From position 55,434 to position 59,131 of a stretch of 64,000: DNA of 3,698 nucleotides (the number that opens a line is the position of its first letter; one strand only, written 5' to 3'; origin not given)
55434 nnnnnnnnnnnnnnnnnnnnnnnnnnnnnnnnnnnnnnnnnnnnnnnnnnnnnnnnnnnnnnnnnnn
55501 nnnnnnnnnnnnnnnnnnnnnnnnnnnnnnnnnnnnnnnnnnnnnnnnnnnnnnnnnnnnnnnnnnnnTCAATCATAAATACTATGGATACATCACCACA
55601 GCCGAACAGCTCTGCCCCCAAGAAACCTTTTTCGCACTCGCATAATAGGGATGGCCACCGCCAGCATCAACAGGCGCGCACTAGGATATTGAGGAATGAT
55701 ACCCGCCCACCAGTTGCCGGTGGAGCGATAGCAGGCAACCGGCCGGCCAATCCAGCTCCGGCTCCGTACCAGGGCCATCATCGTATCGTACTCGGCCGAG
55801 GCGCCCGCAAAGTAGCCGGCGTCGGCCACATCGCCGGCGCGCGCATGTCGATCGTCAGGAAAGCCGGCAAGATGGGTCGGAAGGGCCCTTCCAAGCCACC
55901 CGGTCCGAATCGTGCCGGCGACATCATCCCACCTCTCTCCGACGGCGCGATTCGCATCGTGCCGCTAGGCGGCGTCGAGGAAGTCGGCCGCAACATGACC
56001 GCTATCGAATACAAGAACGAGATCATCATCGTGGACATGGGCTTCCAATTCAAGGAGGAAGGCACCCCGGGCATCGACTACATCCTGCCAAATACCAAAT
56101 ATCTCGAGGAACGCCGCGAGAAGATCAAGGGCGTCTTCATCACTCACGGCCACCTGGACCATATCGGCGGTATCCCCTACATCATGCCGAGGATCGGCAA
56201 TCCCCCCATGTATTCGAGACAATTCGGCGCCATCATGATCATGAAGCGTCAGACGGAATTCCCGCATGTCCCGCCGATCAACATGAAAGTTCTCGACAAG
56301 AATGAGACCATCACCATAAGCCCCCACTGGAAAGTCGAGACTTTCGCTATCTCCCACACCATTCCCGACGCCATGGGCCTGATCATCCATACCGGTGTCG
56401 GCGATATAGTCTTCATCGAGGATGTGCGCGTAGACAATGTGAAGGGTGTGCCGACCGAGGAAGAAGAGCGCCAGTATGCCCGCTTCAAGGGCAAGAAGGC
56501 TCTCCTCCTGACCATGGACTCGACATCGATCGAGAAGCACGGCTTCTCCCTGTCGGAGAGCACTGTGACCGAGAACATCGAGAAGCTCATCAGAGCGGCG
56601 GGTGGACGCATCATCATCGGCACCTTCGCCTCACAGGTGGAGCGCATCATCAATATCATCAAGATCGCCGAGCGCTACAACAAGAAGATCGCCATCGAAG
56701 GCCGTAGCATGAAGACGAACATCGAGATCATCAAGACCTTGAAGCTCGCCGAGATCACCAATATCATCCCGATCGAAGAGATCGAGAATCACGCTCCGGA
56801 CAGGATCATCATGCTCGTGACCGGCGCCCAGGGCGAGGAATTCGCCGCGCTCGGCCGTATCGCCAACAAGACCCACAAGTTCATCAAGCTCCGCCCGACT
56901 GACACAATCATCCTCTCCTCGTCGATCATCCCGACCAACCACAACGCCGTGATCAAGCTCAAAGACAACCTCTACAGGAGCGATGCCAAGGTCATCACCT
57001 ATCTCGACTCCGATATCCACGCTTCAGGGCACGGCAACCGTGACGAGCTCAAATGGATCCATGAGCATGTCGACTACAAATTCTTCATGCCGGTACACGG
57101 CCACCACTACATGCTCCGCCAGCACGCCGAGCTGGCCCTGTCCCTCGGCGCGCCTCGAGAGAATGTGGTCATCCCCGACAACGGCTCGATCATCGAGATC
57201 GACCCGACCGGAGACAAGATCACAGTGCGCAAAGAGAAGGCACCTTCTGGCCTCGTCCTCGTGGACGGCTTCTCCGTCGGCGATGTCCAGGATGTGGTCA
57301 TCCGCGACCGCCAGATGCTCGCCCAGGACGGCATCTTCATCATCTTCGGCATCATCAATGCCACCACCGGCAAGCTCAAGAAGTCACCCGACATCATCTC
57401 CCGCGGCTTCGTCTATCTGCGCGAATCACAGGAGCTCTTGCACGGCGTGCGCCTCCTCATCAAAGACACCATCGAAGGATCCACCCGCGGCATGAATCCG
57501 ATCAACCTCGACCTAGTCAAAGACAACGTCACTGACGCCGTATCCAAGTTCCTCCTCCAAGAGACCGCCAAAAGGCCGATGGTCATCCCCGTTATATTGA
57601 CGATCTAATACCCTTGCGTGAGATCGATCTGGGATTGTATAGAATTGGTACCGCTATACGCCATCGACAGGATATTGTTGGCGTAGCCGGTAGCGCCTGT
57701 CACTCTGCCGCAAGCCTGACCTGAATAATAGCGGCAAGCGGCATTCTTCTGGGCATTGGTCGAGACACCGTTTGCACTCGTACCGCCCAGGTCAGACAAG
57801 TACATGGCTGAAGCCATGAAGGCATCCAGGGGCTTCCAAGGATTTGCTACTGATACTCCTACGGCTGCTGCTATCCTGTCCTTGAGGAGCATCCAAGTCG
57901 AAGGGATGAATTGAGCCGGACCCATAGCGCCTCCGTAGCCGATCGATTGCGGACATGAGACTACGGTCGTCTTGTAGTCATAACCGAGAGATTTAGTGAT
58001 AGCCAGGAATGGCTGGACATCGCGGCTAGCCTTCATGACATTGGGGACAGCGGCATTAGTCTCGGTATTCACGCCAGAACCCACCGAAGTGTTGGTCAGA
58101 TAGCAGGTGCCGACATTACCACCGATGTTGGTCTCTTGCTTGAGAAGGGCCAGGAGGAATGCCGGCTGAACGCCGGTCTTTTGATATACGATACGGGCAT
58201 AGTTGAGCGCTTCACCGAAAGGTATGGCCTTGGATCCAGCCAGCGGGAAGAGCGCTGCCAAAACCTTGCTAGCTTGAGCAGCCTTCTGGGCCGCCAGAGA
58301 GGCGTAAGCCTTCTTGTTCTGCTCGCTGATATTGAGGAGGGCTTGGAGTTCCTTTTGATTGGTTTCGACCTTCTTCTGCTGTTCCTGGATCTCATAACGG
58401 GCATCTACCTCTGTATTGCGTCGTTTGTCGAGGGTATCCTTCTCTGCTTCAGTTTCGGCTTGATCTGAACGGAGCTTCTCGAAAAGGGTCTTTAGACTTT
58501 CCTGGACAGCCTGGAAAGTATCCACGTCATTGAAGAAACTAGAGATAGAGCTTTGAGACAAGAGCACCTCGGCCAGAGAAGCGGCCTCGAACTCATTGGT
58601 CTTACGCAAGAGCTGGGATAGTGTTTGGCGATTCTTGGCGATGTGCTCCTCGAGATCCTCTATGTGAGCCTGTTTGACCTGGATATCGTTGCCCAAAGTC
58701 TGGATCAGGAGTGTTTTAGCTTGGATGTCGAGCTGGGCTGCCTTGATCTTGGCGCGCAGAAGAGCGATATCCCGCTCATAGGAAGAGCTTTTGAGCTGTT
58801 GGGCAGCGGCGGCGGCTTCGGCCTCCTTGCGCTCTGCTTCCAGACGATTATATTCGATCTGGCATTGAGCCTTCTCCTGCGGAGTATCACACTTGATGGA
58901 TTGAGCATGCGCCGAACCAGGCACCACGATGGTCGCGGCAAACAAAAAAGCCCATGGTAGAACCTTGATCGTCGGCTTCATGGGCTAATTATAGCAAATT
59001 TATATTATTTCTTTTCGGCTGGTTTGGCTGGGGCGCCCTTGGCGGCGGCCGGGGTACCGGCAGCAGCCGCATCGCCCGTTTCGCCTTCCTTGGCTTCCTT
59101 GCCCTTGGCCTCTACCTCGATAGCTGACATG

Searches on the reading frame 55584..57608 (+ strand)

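Call 47: search_protein_families(library=pfam, proteins=[window:55584-57608:+])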
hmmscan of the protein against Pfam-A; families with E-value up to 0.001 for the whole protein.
window:55584-57608:+ (674 aa): 5 families
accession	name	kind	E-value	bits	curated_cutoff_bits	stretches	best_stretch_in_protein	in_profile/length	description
PF22505.1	RNase_J_b_CASP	-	8.3e-36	123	27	1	341-463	2-126/126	Ribonuclease J, beta-CASP domain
PF17770.6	RNase_J_C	-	8.3e-24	85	23.8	1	572-674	1-102/102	Ribonuclease J C-terminal domain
PF00753.33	Lactamase_B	-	1.2e-10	42.1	22.7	1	135-237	5-108/196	Metallo-beta-lactamase superfamily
PF12706.13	Lactamase_B_2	-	2e-09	37.8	27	1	175-282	25-144/200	Beta-lactamase superfamily domain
PF07521.17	RMMBL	-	0.0003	21.1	21.6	1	478-530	11-62/63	Zn-dependent metallo-hydrolase RNA specificity domain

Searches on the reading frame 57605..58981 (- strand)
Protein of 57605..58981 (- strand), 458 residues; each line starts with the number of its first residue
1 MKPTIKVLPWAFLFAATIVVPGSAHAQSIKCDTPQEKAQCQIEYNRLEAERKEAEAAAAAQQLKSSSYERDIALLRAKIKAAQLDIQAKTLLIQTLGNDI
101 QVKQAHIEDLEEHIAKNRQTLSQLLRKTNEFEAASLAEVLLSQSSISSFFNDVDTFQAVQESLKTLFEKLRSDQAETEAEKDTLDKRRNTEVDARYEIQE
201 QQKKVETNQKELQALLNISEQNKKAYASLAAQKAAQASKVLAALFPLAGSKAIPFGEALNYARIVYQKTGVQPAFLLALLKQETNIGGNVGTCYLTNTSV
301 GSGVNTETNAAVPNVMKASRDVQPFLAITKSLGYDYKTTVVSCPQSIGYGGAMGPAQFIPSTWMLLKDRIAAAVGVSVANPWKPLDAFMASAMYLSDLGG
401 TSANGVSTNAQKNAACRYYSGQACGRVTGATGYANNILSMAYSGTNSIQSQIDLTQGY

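Call 47: search_protein_families(library=pfam, proteins=[window:57605-58981:-])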
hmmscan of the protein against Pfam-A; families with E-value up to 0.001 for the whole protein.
window:57605-58981:- (458 aa): 1 family
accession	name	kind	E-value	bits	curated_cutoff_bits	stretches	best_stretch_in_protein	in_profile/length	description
PF13406.11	SLT_2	-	4.1e-06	26.7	24.3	1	264-412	79-213/292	Transglycosylase SLT domain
